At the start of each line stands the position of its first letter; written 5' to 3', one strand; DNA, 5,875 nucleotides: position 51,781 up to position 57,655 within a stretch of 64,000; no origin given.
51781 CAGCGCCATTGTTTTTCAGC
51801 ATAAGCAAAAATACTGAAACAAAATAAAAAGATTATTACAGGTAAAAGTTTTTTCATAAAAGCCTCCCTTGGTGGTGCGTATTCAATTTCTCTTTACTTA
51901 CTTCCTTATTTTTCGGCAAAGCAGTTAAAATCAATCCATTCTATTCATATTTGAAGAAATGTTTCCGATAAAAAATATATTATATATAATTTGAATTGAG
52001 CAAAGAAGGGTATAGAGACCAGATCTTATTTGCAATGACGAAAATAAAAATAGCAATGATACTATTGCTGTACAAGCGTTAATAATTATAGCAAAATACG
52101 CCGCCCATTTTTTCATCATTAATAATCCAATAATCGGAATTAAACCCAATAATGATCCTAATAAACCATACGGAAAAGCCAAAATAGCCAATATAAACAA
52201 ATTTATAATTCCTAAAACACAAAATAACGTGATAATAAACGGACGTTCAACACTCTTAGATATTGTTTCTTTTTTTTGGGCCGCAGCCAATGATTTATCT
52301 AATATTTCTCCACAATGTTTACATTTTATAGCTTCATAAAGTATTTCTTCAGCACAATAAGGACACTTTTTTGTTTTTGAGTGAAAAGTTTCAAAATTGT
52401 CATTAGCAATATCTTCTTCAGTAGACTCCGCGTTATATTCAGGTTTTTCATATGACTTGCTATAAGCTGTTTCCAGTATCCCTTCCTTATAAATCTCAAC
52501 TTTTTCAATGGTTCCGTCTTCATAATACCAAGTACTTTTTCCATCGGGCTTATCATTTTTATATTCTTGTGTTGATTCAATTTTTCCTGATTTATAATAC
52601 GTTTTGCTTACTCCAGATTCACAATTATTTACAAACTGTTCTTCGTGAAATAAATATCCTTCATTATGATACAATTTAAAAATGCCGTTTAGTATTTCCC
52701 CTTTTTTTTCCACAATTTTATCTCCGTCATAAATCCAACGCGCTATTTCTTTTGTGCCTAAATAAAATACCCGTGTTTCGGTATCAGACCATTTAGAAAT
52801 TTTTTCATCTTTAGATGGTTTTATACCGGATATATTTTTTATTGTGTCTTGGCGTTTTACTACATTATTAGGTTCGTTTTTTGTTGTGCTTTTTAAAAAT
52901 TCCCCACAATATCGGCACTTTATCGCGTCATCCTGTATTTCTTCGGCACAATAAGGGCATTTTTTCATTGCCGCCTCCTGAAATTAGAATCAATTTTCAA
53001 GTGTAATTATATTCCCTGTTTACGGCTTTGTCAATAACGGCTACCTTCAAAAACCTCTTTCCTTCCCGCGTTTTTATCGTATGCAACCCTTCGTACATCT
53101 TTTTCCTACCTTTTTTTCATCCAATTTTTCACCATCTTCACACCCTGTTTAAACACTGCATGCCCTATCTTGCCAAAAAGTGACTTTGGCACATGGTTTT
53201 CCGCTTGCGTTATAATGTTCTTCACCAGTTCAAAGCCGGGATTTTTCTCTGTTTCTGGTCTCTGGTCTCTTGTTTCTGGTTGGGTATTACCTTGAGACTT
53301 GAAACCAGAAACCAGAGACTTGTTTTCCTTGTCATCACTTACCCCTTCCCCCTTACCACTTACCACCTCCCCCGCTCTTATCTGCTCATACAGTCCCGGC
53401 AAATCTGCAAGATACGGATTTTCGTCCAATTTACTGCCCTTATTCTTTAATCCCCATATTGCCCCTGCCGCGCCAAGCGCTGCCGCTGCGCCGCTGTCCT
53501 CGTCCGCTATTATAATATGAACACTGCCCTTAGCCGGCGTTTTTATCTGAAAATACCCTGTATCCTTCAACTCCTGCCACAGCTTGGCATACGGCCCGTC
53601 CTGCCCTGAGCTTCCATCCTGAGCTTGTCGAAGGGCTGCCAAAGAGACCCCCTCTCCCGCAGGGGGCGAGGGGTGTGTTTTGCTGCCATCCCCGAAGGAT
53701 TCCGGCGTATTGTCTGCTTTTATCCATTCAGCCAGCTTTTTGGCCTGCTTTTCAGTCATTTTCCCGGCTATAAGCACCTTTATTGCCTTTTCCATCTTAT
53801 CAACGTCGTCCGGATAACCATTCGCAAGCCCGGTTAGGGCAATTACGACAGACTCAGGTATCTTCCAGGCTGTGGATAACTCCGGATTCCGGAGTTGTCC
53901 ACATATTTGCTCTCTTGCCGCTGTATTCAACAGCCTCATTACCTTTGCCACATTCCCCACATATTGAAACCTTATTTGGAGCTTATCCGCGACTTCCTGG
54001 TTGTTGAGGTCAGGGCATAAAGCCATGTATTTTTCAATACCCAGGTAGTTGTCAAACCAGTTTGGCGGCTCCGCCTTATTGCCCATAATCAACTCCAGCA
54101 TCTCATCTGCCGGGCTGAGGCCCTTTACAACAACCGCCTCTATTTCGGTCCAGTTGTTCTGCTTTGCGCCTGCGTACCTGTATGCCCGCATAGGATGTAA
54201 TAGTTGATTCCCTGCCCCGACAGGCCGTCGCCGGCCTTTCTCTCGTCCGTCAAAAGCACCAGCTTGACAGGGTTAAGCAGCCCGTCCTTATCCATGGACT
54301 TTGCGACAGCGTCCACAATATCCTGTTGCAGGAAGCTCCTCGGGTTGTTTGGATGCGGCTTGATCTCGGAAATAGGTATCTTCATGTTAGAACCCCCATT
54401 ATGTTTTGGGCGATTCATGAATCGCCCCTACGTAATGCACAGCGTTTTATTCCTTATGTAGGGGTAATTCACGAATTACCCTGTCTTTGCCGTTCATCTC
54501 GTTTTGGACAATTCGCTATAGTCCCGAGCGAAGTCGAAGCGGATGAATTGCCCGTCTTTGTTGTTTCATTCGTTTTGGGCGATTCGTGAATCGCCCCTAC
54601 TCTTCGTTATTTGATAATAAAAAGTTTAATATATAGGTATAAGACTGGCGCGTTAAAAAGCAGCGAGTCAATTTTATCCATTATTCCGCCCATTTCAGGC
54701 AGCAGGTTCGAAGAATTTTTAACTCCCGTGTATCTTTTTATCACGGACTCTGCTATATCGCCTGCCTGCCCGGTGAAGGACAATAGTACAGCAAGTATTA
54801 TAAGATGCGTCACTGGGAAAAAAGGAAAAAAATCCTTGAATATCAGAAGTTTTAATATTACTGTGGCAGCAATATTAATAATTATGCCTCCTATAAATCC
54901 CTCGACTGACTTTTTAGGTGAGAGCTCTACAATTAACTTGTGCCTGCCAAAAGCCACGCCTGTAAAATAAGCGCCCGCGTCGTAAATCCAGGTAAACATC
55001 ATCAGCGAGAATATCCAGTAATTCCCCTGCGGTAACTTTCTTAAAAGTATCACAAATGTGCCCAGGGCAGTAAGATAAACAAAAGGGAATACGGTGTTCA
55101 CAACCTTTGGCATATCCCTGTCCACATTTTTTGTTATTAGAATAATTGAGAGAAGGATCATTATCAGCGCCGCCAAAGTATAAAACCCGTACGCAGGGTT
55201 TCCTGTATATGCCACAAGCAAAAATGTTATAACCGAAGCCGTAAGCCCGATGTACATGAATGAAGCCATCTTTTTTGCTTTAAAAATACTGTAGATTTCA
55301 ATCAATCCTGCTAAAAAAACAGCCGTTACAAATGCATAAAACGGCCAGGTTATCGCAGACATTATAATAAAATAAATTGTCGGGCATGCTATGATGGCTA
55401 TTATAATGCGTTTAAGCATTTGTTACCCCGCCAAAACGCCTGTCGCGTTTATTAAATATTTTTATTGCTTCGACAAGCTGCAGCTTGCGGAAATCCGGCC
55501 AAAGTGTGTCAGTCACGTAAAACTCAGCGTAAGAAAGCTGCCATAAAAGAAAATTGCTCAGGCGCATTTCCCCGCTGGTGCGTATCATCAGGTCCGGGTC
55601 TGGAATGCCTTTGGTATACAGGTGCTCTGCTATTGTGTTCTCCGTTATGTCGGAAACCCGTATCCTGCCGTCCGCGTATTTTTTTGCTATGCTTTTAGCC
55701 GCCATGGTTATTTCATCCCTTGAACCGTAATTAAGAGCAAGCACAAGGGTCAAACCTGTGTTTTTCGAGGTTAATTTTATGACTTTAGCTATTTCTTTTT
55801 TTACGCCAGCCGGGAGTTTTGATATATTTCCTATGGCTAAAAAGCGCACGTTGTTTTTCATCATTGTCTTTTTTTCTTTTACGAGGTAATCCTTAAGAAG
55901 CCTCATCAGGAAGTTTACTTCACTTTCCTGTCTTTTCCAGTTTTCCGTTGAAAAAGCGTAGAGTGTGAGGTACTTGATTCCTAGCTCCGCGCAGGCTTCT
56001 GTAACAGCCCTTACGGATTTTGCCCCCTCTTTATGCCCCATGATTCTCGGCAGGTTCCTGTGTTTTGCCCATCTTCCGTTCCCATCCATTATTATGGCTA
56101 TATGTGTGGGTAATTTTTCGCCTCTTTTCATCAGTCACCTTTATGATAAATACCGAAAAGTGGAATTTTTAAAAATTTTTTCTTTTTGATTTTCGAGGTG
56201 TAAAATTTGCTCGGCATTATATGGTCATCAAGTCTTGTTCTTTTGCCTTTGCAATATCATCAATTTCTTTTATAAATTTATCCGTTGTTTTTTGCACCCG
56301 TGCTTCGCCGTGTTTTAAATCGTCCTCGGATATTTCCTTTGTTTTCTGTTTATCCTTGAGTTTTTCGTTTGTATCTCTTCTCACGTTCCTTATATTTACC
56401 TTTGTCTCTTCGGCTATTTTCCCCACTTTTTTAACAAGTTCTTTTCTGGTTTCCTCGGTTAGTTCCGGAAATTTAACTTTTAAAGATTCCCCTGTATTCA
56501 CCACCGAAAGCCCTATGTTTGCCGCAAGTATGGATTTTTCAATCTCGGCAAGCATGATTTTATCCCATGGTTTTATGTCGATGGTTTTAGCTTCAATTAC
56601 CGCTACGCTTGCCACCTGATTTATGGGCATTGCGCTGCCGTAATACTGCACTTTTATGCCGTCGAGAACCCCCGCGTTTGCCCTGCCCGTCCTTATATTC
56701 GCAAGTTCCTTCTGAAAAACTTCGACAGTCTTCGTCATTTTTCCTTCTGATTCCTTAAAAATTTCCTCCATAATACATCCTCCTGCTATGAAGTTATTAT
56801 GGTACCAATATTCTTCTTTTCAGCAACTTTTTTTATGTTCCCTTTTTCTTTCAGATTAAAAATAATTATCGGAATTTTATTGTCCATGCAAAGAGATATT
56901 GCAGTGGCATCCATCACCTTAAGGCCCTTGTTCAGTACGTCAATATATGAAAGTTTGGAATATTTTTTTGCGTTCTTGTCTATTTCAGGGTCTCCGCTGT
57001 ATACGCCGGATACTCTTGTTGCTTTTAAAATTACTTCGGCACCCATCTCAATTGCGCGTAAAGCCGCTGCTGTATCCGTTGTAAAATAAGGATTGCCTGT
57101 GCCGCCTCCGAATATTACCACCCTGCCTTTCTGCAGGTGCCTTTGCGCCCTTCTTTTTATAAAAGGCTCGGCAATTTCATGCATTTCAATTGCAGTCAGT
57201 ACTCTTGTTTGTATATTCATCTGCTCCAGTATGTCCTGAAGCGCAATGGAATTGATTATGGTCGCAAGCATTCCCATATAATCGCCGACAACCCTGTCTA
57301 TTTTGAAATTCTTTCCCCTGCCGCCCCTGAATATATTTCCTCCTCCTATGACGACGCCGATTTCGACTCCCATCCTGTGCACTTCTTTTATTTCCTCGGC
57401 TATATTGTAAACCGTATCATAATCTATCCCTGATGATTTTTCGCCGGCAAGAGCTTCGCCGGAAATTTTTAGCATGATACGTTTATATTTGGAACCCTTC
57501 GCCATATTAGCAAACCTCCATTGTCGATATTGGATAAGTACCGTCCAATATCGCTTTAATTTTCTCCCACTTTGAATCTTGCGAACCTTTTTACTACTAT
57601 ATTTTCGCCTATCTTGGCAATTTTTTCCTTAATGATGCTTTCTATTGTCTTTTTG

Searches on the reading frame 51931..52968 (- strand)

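Call 94: search_protein_families(library=pfam, proteins=[window:51931-52968:-], max_evalue=0.000001)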
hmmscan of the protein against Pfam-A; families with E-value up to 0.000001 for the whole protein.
window:51931-52968:- (345 aa): 2 families
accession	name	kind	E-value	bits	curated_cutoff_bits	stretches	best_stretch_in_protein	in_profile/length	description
PF13248.11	Zn_ribbon_3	-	9.3e-12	44.4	27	1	1-23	2-24/26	zinc-ribbon domain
PF13240.11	Zn_Ribbon_1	-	6.8e-07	29.3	25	0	3-22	1-20/23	zinc-ribbon domain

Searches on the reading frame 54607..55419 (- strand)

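Call 94: search_protein_families(library=pfam, proteins=[window:54607-55419:-], max_evalue=0.000001)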
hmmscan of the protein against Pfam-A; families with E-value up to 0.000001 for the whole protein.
window:54607-55419:- (270 aa): 1 family
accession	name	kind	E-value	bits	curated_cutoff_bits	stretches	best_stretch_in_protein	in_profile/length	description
PF01148.25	CTP_transf_1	-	1.4e-56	192.7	24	1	3-267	2-264/264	Cytidylyltransferase family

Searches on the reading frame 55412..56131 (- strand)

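Call 95: search_protein_families(library=pfam, proteins=[window:55412-56131:-], max_evalue=0.000001)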
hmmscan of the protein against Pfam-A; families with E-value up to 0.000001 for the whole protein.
window:55412-56131:- (239 aa): 1 family
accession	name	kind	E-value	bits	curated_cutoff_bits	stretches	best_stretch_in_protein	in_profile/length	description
PF01255.24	Prenyltransf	-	3.3e-90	301.9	27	1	14-234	1-219/219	Putative undecaprenyl diphosphate synthase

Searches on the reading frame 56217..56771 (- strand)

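Call 95: search_protein_families(library=pfam, proteins=[window:56217-56771:-], max_evalue=0.000001)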
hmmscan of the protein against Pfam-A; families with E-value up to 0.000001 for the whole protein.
window:56217-56771:- (184 aa): 1 family
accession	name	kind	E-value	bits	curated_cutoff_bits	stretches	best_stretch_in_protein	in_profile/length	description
PF01765.24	RRF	-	3.7e-61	206.2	29.7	1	19-182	1-164/164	Ribosome recycling factor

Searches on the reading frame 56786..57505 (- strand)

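Call 95: search_protein_families(library=pfam, proteins=[window:56786-57505:-], max_evalue=0.000001)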
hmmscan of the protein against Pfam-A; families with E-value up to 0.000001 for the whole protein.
window:56786-57505:- (239 aa): 1 family
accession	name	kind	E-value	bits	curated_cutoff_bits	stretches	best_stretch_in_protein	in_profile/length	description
PF00696.33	AA_kinase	-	1.4e-35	123.6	24.9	1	8-217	1-234/234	Amino acid kinase family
